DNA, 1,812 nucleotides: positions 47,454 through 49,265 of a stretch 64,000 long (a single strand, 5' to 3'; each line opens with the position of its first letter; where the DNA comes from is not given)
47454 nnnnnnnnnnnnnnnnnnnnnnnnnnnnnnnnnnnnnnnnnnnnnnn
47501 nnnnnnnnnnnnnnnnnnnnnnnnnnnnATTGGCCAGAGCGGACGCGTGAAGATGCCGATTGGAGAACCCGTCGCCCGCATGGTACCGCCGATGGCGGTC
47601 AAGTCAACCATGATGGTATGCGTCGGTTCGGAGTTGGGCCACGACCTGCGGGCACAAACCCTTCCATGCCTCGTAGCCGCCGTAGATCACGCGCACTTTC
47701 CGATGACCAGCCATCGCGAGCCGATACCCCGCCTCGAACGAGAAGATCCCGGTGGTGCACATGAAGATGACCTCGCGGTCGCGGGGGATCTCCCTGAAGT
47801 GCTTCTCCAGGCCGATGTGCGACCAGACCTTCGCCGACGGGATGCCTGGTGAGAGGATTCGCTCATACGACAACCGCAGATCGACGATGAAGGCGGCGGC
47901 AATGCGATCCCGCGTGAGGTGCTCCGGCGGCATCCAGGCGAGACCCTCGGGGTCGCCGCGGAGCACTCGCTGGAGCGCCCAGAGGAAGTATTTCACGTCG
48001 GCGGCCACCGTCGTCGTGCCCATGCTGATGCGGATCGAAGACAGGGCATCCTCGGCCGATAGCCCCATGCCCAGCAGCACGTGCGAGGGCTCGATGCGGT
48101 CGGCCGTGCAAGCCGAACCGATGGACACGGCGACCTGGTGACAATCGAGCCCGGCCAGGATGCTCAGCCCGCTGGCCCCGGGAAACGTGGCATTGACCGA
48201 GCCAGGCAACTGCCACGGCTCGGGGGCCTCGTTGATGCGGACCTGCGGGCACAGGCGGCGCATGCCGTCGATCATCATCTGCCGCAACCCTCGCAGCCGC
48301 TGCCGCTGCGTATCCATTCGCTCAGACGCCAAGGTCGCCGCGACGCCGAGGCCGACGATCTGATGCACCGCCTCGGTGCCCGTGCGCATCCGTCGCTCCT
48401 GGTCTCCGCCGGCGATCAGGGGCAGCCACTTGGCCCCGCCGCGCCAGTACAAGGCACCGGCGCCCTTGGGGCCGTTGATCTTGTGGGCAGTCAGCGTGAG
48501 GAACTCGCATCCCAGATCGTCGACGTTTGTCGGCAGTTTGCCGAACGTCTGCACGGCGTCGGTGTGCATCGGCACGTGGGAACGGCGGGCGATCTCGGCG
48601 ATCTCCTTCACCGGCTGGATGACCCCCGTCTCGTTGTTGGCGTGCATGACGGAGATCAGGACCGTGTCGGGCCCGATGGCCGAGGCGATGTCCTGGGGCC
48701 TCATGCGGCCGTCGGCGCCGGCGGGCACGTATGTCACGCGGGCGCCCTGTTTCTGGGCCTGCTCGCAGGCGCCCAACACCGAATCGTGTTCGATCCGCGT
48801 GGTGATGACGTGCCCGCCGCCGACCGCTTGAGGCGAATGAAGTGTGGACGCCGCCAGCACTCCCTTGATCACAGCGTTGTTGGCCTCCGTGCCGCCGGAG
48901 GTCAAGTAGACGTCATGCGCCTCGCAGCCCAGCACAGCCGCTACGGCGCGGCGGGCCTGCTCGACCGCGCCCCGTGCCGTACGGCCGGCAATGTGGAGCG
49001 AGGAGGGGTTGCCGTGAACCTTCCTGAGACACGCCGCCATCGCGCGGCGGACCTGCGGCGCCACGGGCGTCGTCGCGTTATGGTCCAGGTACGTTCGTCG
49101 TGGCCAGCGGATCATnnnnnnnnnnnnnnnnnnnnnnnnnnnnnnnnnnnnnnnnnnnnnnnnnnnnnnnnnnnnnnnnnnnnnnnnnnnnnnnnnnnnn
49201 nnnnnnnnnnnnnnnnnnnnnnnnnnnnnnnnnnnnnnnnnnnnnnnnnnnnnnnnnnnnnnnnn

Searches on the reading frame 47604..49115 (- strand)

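Call 11: search_protein_families(library=pfam, proteins=[window:47604-49115:-], max_evalue=0.00001)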
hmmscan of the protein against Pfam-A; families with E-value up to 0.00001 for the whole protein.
window:47604-49115:- (503 aa): 2 families
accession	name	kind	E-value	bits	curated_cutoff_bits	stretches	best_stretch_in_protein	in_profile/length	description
PF00266.25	Aminotran_5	-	4.9e-69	233.5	21.5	1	8-377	1-371/371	Aminotransferase class-V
PF00581.25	Rhodanese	-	9.3e-07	29.7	22.2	1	410-485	16-100/102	Rhodanese-like domain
